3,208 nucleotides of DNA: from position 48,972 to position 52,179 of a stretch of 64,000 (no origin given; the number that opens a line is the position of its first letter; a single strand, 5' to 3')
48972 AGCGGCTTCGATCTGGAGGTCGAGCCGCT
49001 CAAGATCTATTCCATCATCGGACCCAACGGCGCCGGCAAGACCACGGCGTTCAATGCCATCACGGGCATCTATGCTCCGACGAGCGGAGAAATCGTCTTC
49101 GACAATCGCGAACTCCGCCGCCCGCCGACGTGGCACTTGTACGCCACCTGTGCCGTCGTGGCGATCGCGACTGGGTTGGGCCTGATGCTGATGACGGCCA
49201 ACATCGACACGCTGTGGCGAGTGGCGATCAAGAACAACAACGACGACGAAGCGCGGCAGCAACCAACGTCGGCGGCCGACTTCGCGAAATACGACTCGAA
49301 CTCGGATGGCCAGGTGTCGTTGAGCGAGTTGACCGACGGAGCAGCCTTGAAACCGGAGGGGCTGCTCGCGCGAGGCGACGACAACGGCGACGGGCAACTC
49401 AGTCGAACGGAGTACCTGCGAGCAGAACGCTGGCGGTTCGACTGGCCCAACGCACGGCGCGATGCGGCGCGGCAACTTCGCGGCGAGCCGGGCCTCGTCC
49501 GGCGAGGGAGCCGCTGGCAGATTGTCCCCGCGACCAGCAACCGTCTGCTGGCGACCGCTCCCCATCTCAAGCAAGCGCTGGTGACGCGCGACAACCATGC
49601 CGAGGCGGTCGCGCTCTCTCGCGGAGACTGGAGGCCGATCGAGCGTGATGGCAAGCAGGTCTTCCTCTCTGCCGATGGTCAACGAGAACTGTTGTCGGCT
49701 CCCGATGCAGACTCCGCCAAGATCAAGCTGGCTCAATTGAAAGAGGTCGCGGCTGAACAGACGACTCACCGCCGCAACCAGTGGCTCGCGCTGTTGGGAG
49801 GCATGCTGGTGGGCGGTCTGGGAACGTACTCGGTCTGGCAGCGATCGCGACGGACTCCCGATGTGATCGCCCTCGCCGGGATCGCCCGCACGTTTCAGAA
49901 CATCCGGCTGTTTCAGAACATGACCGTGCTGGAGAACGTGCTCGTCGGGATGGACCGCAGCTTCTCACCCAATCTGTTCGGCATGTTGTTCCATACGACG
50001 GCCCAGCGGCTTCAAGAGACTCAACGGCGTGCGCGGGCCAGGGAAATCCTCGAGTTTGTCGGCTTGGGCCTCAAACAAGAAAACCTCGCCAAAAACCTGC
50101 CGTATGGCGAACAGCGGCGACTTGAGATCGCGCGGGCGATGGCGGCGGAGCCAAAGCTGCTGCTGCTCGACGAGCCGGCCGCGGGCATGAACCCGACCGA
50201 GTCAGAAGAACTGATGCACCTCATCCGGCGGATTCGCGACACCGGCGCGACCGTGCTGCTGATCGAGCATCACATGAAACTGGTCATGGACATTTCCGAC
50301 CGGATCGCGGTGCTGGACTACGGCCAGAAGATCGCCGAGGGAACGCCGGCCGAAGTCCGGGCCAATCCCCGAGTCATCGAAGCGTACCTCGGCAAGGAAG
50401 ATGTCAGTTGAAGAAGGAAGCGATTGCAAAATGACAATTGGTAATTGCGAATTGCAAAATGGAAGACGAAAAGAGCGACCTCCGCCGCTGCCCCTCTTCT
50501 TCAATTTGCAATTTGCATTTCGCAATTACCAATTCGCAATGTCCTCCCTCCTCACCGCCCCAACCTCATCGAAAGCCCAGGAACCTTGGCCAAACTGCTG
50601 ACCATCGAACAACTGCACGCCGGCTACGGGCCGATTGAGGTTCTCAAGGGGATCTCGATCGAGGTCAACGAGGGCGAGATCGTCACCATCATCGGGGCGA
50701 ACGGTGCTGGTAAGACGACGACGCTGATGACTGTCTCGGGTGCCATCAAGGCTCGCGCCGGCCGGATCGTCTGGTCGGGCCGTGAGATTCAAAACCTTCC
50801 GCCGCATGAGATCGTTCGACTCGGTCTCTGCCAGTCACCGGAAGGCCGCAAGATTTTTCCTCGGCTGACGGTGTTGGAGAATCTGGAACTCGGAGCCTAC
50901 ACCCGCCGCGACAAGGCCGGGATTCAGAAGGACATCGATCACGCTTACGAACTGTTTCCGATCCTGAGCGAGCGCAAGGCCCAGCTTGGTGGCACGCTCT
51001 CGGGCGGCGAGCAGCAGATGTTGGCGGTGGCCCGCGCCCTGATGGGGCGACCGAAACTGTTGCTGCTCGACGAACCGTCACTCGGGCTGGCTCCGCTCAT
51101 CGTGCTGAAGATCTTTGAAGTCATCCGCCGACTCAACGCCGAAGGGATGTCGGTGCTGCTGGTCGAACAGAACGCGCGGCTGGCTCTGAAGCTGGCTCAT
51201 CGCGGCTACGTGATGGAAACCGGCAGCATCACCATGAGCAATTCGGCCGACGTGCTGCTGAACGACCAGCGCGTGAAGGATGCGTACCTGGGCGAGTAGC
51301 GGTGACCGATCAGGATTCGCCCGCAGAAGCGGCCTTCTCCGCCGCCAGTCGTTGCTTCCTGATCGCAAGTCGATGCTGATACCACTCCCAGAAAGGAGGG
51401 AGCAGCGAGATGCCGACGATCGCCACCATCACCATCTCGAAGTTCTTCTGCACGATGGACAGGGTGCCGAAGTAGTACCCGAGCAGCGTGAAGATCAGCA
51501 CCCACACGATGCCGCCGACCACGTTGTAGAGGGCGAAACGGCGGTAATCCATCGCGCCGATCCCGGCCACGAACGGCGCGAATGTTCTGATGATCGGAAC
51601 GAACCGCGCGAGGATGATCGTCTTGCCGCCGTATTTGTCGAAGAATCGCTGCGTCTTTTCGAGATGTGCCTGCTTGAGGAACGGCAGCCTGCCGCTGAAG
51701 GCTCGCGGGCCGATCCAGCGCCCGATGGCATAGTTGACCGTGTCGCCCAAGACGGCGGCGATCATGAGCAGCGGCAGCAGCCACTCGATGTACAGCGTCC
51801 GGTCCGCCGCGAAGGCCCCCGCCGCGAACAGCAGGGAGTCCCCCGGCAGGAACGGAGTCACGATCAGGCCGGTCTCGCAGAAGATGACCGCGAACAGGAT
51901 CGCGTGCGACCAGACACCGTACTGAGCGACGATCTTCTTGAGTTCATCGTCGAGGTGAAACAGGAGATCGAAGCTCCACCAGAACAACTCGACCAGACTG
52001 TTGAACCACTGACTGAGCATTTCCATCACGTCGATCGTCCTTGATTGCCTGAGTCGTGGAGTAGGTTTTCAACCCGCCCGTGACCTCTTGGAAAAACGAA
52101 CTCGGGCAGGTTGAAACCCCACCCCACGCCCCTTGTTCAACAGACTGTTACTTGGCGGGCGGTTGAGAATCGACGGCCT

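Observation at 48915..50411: ABC ATPase (LivG) carrying a membrane-spanning EF-hand insertion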

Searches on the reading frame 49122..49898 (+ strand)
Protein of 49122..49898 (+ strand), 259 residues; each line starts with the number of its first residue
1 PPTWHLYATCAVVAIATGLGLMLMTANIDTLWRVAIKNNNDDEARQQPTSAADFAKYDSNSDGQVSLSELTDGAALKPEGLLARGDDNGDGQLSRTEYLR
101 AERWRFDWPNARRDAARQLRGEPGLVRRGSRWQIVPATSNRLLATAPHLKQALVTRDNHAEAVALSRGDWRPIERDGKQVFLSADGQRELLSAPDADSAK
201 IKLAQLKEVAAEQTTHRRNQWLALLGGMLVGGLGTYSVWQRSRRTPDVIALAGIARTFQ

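Call 14: find_related_loci(query=window:49122-49898:+, collection=genome_contigs, flank=8000)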
Query seq(259 aa) (259 aa) in genome_contigs; peptide patterns used: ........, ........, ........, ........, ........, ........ (x = any residue, [..] = any of these).
242 stretches matched a pattern; 10 encode a relative of the query (tblastn E <= 1e-3); 10 distinct loci.
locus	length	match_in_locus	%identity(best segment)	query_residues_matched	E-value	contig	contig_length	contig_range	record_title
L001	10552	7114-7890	86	1-259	1e-145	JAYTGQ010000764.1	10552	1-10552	MAG: Schlesneria sp. isolate GFS_2361 GFS_2361_763, whole genome shotgun sequence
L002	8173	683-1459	85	1-259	5e-140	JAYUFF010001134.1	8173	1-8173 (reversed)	MAG: Schlesneria sp. isolate GFS_7656 GFS_7656_1133, whole genome shotgun sequence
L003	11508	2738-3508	84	3-259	3e-139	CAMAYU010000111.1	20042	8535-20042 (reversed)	MAG: Schlesneria paludicola DSM 18645 isolate MH-08apr19-81 genome assembly, contig: MH-08apr19-C6096, whole genome shot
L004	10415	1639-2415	81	1-259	2e-133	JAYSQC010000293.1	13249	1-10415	MAG: Schlesneria sp. isolate GFS_11651 GFS_11651_292, whole genome shotgun sequence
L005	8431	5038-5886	73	1-259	7e-130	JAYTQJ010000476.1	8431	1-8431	MAG: Schlesneria sp. isolate GFS_4627 GFS_4627_475, whole genome shotgun sequence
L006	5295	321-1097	76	1-259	6e-130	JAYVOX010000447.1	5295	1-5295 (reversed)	MAG: Schlesneria sp. isolate GL72_DN_concoct_9_sub GL72_DN_concoct_9_sub_446, whole genome shotgun sequence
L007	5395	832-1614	73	1-259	2e-127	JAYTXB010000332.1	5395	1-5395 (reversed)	MAG: Schlesneria sp. isolate GFS_5889 GFS_5889_331, whole genome shotgun sequence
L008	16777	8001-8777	67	1-259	4e-113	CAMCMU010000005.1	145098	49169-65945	MAG: Schlesneria paludicola DSM 18645 isolate MsH-30jul19-291 genome assembly, contig: MsH-30jul19-C119, whole genome sh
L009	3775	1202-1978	69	1-259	1e-113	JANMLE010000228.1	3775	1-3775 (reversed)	MAG: Planctomycetota bacterium isolate OTE_64_concoct_144 OTE_64_k141_1830744, whole genome shotgun sequence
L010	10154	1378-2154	69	1-259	4e-108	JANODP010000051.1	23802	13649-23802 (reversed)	MAG: Schlesneria sp. isolate VAR_17_metabat_110 VAR_17_k141_952466, whole genome shotgun sequence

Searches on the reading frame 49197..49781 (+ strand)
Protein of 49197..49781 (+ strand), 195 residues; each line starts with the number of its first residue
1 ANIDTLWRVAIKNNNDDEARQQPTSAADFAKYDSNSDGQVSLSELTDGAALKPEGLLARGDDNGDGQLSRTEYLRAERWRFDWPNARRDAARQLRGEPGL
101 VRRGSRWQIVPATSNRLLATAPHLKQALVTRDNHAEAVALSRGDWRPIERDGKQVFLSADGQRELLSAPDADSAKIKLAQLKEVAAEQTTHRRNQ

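Call 30: search_protein_families(library=pfam, proteins=[window:49197-49781:+], max_evalue=10)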
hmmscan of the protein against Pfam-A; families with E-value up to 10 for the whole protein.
seq(195 aa): 4 families
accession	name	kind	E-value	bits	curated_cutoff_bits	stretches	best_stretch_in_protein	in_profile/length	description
PF13202.12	EF-hand_5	-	3.7e-07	29.7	25.9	2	28-45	3-21/25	EF hand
PF00036.39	EF-hand_1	-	7.1e-06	25.7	25.4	2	29-47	6-24/29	EF hand domain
PF13405.12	EF-hand_6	-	0.00018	21.4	25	1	29-47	6-24/30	EF-hand domain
PF13499.12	EF-hand_7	-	0.00024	21.9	30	1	29-75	8-64/67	EF-hand domain pair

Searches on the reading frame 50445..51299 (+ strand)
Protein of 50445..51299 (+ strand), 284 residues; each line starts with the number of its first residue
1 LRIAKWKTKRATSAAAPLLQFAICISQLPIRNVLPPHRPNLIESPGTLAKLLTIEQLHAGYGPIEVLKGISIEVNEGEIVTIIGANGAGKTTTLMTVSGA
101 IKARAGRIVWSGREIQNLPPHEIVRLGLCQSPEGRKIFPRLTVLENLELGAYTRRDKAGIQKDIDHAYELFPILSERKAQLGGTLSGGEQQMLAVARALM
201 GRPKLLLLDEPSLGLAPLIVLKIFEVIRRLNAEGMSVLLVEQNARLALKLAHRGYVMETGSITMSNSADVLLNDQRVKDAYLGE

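Call 34: search_protein_families(library=pfam, proteins=[window:50445-51299:+], max_evalue=0.001)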
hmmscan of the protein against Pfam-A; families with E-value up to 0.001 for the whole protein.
window:50445-51299:+ (284 aa): 3 families
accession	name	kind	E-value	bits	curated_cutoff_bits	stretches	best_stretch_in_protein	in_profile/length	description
PF00005.33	ABC_tran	-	9.1e-30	104.5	25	1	67-212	1-136/137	ABC transporter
PF13304.12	AAA_21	-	1.5e-08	35.5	27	0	185-237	238-293/304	AAA domain, putative AbiEii toxin, Type IV TA system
PF25199.1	nSTAND_NTPase5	-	1.7e-05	25.1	34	1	75-122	39-89/145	Novel STAND NTPase 5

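Call 73: search_protein_families(library=ncbifam, proteins=[window:50445-51299:+], max_evalue=0.00001)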
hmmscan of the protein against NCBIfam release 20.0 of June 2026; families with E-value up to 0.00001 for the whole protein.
window:50445-51299:+ (284 aa): 180 families (the best 25 are shown)
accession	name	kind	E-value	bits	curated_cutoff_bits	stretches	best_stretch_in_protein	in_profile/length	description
NF008626.0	PRK11614.1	equivalog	7e-81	271.2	441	1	51-283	5-236/237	high-affinity branched-chain amino acid ABC transporter ATP-binding protein LivF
TIGR03410.1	urea_trans_UrtE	equivalog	9.3e-69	231.4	285.8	1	52-277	1-224/230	urea ABC transporter ATP-binding subunit UrtE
TIGR04406.1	LPS_export_lptB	equivalog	6.3e-50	169.7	240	1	52-284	2-235/239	LPS export ABC transporter ATP-binding protein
NF008144.0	PRK10895.1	equivalog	1.4e-44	152.4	381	1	52-284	4-237/241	LPS export ABC transporter ATP-binding protein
TIGR03411.1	urea_trans_UrtD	equivalog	1.1e-39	136.5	304.1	1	51-284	2-242/242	urea ABC transporter ATP-binding protein UrtD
NF008449.1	PRK11300.1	equivalog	1.3e-38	132.7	362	2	49-152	3-106/255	high-affinity branched-chain amino acid ABC transporter ATP-binding protein LivG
TIGR03265.1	PhnT2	equivalog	5e-36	124.7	457.7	1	50-265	3-216/353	putative 2-aminoethylphosphonate ABC transporter ATP-binding protein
TIGR03258.1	PhnT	equivalog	1.1e-35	123.3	499.15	1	52-272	9-228/359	2-aminoethylphosphonate ABC transport system ATP-binding subunit PhnT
NF007027.0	PRK09493.1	equivalog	1e-32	113.4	379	1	56-275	6-227/240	glutamine ABC transporter ATP-binding protein GlnQ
TIGR01188.1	drrA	subfamily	2.3e-32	112.5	312.45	1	61-271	3-211/302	daunorubicin resistance ABC transporter, ATP-binding protein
NF011967.0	PRK15439.1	equivalog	3.3e-32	111.6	586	1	49-275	9-231/510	autoinducer 2 ABC transporter ATP-binding protein LsrA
NF043075.1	MMSYN1_0197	equivalog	3.2e-31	108.5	550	1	51-273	2-222/341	spermidine/putrescine ABC transporter ATP-binding protein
NF040840.2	tungstate_WtpC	equivalog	4.1e-31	108.5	440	1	53-264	3-211/347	tungstate ABC transporter ATP-binding protein WtpC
TIGR02673.1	FtsE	equivalog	1.3e-30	106.7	264.85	1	53-260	3-213/214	cell division ATP-binding protein FtsE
NF010068.0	PRK13548.1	equivalog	1.8e-30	105.9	261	1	50-281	4-240/261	heme ABC transporter ATP-binding protein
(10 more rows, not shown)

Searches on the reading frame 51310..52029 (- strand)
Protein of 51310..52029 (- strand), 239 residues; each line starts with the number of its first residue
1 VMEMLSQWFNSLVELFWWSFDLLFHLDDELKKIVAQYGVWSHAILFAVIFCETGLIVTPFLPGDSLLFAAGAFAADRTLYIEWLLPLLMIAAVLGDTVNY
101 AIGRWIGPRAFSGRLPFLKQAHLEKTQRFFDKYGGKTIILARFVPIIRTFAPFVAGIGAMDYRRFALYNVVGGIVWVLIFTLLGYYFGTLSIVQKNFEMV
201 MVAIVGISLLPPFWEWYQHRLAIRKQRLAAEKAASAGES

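Call 34: search_protein_families(library=pfam, proteins=[window:51310-52029:-], max_evalue=0.001)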
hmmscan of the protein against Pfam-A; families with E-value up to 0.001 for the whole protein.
window:51310-52029:- (239 aa): 1 family
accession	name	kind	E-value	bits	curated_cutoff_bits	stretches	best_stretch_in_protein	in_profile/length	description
PF09335.16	VTT_dom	-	1.5e-23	84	33.9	1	61-185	1-122/123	VTT domain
